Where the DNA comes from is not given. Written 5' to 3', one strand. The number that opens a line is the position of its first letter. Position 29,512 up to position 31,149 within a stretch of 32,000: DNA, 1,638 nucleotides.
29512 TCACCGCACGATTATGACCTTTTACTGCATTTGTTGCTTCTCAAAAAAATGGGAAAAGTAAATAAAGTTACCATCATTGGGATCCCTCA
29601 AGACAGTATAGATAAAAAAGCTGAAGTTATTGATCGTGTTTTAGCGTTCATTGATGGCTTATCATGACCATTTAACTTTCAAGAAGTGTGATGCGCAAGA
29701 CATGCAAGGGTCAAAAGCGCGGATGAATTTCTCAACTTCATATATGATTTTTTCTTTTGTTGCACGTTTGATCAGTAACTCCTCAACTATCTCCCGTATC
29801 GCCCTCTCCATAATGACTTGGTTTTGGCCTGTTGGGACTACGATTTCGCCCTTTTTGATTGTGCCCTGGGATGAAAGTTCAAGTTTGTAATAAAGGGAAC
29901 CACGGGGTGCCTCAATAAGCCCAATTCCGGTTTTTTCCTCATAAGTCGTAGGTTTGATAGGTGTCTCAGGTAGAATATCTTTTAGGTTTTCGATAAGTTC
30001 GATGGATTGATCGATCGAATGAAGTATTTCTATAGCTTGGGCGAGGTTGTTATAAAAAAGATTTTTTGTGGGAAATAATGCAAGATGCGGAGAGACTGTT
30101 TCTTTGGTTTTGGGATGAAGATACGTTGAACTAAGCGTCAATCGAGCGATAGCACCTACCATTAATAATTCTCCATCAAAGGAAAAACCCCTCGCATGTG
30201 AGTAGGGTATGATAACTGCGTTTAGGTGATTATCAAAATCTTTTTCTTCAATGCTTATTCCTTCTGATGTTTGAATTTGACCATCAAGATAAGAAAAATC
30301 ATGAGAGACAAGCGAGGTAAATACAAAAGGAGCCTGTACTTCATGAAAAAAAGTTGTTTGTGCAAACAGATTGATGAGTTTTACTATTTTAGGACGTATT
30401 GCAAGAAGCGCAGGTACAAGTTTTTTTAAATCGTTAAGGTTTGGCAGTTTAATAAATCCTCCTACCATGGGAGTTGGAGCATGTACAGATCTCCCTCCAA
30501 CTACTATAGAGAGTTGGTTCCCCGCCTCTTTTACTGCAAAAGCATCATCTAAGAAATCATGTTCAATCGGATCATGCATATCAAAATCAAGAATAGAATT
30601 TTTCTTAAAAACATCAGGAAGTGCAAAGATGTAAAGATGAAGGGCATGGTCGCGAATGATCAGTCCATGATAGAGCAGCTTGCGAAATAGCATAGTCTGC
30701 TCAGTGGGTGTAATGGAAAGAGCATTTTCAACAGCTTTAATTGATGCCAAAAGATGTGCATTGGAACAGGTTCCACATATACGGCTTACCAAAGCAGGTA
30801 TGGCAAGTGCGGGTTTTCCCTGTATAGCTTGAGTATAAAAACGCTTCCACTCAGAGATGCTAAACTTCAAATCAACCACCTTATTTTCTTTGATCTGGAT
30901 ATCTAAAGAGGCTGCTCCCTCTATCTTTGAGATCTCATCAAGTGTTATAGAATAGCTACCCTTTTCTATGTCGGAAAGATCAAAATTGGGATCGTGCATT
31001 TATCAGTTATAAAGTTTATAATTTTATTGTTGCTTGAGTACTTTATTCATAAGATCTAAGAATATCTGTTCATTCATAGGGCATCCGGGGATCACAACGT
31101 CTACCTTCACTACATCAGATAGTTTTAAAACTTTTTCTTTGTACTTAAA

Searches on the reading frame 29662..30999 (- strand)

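Call 7: search_protein_families(library=pfam, proteins=[window:29662-30999:-], max_evalue=0.01)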
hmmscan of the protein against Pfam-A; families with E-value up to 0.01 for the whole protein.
window:29662-30999:- (445 aa): 1 family
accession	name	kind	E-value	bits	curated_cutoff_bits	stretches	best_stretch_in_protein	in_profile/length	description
PF00374.24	NiFeSe_Hases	-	1.2e-32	114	25.8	2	59-141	7-89/508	Nickel-dependent hydrogenase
